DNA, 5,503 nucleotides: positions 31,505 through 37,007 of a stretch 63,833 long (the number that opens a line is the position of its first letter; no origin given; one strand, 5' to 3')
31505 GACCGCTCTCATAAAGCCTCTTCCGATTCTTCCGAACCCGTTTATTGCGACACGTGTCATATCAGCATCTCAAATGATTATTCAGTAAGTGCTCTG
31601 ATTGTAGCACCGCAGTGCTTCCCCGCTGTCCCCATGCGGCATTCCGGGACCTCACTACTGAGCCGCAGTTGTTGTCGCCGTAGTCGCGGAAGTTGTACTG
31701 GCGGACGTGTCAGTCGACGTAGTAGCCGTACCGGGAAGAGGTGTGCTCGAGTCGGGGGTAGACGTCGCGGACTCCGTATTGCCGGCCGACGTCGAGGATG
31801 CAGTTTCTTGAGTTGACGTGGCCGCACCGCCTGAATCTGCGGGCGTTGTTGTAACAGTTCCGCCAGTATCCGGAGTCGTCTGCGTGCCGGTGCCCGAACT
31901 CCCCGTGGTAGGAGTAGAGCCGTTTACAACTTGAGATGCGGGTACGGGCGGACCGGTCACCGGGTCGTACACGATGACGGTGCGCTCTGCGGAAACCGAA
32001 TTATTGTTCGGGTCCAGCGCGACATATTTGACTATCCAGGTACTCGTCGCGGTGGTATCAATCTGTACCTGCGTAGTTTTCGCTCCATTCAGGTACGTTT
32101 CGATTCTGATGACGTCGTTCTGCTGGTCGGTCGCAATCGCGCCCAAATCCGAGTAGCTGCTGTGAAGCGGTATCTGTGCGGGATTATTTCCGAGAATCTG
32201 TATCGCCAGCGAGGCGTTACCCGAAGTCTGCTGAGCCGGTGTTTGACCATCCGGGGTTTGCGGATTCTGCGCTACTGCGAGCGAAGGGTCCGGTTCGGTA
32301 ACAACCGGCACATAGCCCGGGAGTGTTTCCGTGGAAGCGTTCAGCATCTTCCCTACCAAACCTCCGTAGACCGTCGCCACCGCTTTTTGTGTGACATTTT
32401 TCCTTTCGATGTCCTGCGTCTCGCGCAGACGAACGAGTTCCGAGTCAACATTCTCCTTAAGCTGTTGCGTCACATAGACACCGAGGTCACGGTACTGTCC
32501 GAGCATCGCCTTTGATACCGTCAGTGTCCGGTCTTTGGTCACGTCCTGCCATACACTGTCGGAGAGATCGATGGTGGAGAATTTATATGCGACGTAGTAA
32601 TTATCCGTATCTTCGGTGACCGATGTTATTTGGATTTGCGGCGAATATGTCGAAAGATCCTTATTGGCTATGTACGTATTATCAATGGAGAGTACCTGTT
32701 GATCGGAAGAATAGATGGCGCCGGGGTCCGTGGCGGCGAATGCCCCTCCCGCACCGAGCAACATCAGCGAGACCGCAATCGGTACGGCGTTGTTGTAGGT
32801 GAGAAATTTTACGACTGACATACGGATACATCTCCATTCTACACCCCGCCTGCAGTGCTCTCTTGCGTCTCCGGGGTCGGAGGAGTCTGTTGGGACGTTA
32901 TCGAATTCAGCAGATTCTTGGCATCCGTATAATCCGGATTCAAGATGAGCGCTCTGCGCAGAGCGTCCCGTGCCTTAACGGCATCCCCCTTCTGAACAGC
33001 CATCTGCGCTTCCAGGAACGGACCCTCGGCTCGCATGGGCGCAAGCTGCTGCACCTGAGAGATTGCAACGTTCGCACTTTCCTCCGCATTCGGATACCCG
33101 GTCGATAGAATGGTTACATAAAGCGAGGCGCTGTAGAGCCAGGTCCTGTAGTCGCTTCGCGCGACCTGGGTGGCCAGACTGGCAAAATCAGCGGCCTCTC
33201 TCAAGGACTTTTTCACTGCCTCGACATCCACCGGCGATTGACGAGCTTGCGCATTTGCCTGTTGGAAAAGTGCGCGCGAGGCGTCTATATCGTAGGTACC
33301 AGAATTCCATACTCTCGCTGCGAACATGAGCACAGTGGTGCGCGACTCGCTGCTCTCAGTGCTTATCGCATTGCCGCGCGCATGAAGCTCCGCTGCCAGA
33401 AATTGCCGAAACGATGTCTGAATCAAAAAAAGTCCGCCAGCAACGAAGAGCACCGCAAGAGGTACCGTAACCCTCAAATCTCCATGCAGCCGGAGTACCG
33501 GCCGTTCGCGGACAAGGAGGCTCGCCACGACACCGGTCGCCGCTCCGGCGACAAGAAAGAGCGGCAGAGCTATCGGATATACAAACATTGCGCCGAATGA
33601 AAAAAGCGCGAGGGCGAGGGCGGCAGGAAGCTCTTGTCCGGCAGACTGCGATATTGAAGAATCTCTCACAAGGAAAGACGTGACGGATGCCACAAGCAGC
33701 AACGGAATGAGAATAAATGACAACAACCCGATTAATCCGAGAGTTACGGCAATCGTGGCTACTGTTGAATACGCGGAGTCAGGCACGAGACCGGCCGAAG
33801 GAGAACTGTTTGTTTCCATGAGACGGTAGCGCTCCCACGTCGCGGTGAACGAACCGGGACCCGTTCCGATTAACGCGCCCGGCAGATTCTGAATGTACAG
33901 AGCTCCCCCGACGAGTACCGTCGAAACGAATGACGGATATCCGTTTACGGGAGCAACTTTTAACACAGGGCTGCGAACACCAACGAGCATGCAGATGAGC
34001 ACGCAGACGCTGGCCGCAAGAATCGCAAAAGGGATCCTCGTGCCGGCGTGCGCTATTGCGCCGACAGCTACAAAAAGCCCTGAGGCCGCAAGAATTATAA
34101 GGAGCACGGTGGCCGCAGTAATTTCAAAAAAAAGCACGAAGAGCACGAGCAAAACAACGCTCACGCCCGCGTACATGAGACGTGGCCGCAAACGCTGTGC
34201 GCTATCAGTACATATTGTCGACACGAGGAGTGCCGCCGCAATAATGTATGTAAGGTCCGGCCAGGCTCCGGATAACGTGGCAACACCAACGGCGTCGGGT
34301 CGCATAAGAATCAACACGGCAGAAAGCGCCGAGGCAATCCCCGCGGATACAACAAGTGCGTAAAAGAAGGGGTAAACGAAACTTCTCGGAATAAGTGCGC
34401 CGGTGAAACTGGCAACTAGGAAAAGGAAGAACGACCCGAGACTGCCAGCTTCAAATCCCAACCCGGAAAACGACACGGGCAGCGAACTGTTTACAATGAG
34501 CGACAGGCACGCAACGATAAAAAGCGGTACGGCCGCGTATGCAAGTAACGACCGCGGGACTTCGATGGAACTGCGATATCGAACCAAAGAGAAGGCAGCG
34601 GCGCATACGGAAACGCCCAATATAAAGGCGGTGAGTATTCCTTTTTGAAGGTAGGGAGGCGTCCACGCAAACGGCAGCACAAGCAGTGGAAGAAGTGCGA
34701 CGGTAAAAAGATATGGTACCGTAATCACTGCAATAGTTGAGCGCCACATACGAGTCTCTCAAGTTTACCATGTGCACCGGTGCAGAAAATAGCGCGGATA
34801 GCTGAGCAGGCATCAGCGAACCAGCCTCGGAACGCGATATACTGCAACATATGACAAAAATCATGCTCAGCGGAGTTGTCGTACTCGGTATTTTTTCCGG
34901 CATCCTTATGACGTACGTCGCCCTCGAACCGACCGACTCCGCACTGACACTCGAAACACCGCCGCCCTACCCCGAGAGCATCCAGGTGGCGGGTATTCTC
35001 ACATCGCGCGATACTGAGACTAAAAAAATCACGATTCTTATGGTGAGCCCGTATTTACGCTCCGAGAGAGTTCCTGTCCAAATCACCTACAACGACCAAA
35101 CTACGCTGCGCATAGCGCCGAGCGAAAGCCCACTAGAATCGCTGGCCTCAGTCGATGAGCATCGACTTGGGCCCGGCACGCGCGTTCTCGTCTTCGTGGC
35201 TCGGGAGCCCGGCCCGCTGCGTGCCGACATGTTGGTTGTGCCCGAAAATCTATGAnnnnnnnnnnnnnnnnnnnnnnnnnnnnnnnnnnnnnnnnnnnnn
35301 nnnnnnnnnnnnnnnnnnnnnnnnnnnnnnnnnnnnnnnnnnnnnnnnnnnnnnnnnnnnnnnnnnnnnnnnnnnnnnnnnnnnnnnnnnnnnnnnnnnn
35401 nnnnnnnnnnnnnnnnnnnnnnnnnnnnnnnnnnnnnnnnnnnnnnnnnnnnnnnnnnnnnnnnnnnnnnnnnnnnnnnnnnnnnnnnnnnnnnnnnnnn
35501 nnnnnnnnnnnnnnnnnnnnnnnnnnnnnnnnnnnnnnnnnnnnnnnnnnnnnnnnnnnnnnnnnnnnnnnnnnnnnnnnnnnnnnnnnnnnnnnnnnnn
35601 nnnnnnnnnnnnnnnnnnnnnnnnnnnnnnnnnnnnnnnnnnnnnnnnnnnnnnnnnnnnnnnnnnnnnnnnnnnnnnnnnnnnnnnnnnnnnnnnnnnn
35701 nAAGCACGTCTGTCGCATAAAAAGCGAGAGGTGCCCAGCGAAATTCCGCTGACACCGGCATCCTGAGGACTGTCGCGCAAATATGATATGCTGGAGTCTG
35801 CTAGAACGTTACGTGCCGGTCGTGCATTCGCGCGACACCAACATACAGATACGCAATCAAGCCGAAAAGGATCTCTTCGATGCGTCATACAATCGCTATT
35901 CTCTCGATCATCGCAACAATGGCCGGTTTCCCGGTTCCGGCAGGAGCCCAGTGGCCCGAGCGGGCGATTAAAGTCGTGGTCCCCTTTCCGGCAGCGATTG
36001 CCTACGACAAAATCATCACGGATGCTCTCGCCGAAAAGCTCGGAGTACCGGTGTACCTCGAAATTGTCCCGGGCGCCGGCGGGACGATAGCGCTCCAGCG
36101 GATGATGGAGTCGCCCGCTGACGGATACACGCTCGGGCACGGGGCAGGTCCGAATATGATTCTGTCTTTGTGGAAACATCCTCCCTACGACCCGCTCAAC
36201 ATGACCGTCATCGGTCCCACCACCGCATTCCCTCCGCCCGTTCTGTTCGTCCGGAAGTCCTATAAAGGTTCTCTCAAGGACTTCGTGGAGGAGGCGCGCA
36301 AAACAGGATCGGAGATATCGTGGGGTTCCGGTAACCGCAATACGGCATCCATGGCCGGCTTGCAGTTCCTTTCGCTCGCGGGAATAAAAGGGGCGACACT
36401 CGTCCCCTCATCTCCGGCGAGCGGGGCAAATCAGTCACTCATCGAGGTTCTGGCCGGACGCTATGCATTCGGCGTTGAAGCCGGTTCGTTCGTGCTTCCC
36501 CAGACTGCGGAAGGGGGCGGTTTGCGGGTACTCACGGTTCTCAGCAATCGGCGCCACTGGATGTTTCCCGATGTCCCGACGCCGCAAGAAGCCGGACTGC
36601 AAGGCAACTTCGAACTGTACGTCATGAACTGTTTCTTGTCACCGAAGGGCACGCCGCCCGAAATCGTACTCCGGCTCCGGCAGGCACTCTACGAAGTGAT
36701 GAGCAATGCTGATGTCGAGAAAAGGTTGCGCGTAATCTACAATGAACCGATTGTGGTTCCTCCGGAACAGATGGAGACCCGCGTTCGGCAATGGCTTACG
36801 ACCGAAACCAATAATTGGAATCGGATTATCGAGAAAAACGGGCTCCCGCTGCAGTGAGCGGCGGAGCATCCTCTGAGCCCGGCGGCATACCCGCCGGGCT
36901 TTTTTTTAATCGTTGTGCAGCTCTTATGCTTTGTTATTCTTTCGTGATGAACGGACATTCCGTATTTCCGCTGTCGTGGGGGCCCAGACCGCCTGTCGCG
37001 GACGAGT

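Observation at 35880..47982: Accessory island: three orphan solute receptors (2 Bug/TctC, 1 TRAP DctP) with PaaK-like enzymes and an aromatic hydroxylase, but no transporter membrane subunits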

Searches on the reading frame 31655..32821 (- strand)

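Call 8: search_protein_families(library=pfam, proteins=[window:31655-32821:-], max_evalue=0.001)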
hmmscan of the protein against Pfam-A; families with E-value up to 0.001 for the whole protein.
window:31655-32821:- (388 aa): 1 family
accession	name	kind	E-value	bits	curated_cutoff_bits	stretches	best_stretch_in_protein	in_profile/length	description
PF16403.11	Bact_surface_Ig-like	-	1.7e-06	28.4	27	1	207-284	1-71/71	Bacterial surface protein, Ig-like domain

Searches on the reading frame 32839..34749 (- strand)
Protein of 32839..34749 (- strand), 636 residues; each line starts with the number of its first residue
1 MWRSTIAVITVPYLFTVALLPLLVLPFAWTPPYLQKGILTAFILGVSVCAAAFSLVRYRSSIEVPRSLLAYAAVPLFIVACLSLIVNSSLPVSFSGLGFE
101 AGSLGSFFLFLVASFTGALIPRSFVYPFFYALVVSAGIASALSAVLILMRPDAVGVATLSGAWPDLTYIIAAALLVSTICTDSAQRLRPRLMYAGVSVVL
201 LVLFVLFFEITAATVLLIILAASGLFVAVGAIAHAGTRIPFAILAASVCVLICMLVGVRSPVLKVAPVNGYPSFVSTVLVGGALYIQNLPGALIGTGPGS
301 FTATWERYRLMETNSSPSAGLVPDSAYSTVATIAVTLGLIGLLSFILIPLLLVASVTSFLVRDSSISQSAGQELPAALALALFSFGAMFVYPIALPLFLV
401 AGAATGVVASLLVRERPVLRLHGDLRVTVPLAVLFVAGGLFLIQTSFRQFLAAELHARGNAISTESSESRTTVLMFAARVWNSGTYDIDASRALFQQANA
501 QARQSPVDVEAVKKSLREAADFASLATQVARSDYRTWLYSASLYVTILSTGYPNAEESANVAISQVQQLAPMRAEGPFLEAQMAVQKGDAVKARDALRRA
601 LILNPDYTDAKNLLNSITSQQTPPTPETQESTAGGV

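Call 8: search_protein_families(library=pfam, proteins=[window:32839-34749:-], max_evalue=0.001)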
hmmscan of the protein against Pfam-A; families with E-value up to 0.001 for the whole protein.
window:32839-34749:- (636 aa): 0 families

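Call 18: search_protein_families(library=pfam, proteins=[window:32839-34749:-], max_evalue=10)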
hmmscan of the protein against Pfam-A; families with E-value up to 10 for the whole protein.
window:32839-34749:- (636 aa): 6 families
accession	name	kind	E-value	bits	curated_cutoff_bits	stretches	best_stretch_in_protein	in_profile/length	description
PF13830.11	DUF4192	-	0.0058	17.1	27.8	1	448-623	151-319/321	Domain of unknown function (DUF4192)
PF07719.23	TPR_2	-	0.029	14.9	27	1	579-607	6-34/34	Tetratricopeptide repeat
PF25060.1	ARM_TT21_2nd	-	0.12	12.3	27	1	557-619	205-267/270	Tetratricopeptide repeat protein 21 second ARM domain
PF14559.12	TPR_19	-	0.32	11.8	25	1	584-614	1-31/68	Tetratricopeptide repeat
PF13428.12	TPR_14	-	0.39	12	23.5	1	581-613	8-40/44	Tetratricopeptide repeat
PF17511.7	Mobilization_B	-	0.62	10.9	27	1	496-544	50-98/136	Mobilization protein B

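Call 95: search_protein_families(library=ncbifam, proteins=[window:32839-34749:-], max_evalue=0.1)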
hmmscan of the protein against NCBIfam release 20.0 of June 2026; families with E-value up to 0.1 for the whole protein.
window:32839-34749:- (636 aa): 1 family
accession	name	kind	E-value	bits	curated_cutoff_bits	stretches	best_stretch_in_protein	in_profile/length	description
TIGR02917.1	PEP_TPR_lipo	equivalog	0.00062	17.7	312.2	1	555-615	242-302/899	XrtA/PEP-CTERM system TPR-repeat protein PrsT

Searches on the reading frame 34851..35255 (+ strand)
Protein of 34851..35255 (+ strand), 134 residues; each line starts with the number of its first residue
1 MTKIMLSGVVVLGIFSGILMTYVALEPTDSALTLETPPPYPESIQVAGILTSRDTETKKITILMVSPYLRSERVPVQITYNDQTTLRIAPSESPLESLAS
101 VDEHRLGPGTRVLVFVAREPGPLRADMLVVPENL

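Call 8: search_protein_families(library=pfam, proteins=[window:34851-35255:+], max_evalue=0.001)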
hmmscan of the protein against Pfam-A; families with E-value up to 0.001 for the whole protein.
window:34851-35255:+ (134 aa): 0 families

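Call 18: search_protein_families(library=pfam, proteins=[window:34851-35255:+], max_evalue=10)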
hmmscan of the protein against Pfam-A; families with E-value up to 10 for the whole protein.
window:34851-35255:+ (134 aa): 0 families

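Call 95: search_protein_families(library=ncbifam, proteins=[window:34851-35255:+], max_evalue=0.1)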
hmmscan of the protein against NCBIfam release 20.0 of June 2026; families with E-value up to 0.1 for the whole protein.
window:34851-35255:+ (134 aa): 1 family
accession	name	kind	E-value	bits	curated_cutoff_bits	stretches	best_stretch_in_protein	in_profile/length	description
NF007348.0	PRK09838.1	subfamily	0.069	13.3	143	1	9-62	7-61/115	cation efflux system protein CusF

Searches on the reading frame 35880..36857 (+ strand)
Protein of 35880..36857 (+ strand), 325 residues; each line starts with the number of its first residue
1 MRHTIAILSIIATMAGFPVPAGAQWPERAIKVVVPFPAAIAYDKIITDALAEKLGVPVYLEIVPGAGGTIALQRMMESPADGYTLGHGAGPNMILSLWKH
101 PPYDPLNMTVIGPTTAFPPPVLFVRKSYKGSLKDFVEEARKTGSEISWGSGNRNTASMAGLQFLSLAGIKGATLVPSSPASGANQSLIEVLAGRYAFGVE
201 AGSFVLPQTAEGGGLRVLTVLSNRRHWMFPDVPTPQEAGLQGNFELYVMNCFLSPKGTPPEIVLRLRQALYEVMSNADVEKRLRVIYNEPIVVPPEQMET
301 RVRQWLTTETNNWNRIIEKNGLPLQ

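Call 4: search_protein_families(library=pfam, proteins=[window:35880-36857:+], max_evalue=0.01)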
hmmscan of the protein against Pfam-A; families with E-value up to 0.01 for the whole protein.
window:35880-36857:+ (325 aa): 2 families
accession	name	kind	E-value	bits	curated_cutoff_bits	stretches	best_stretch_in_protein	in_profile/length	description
PF03401.19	TctC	-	6.3e-31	108.3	27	1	46-322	5-274/274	Tripartite tricarboxylate transporter family receptor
PF12974.12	Phosphonate-bd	-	8.9e-05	22.4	27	1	48-283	21-226/242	ABC transporter, phosphonate, periplasmic substrate-binding protein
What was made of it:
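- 35880..36857 (+): TctC1: a Bug/TctC-family solute receptor with a cleavable-type signal peptide. It is monocistronic. PF03401, 108 bits (call 4).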

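Call 5: search_protein_families(library=ncbifam, proteins=[window:35880-36857:+], max_evalue=0.01)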
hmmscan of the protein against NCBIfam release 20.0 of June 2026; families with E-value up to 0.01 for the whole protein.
window:35880-36857:+ (325 aa): 0 families

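Call 41: search_solved_structures(query=window:35880-36857:+, max_evalue=0.001, show_alignments=1)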
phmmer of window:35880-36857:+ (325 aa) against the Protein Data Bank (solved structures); distinct sequences matched with E-value up to 0.001: 11.
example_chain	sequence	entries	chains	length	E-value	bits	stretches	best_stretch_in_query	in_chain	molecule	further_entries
6hke_A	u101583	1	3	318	3.3e-23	85.4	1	24-319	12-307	Possible TctC subunit of the Tripartite Tricarboxylate Transport(TTT) Family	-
2f5x_A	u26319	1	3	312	8.5e-23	84.1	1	22-321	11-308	BugD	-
2qpq_A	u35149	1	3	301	4.5e-21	78.4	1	24-287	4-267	protein Bug27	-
2dvz_A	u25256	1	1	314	6.3e-20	74.7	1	24-303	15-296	Putative exported protein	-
8hka_A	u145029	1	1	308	8.3e-19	71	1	26-320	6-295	Periplasmic terephthalate binding protein (TBP)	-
8hkb_A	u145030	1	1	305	1.4e-18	70.3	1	28-320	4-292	Periplasmic terephthalate binding protein (TBP)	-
8hk9_D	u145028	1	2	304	1.7e-18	69.9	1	28-320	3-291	Periplasmic terephthalate binding protein (TBP)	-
7ndr_A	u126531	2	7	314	1.4e-17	67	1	28-319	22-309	Tripartite tricarboxylate transporter substrate binding protein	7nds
5oei_A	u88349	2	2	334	5.7e-16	61.7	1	22-319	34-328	Uncharacterized protein family UPF0065:Tat pathway signal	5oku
4x9t_A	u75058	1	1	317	4.6e-11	45.5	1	23-277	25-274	Uncharacterized protein UPF0065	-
25hk_A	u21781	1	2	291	2.7e-10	43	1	22-278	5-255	Tripartite tricarboxylate transporter substrate binding protein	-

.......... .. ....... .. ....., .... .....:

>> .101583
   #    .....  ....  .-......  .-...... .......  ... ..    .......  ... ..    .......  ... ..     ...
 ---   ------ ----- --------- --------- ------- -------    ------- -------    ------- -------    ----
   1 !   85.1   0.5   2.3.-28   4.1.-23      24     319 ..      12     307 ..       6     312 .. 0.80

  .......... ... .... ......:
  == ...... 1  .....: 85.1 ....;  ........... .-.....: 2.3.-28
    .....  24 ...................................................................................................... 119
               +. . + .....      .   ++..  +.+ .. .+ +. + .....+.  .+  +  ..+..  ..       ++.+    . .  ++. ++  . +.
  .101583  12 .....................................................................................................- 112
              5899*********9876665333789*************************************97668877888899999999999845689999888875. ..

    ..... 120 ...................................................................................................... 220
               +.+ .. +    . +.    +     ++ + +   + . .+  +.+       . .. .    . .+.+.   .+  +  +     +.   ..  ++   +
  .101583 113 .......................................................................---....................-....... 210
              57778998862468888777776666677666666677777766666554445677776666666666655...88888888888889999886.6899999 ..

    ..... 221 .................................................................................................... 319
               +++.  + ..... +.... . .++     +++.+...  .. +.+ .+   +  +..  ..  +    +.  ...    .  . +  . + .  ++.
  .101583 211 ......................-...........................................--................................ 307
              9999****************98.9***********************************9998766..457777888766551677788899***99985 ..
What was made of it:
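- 35880..36857 (+): Best solved match 6hke, E 3e-23 (call 41).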
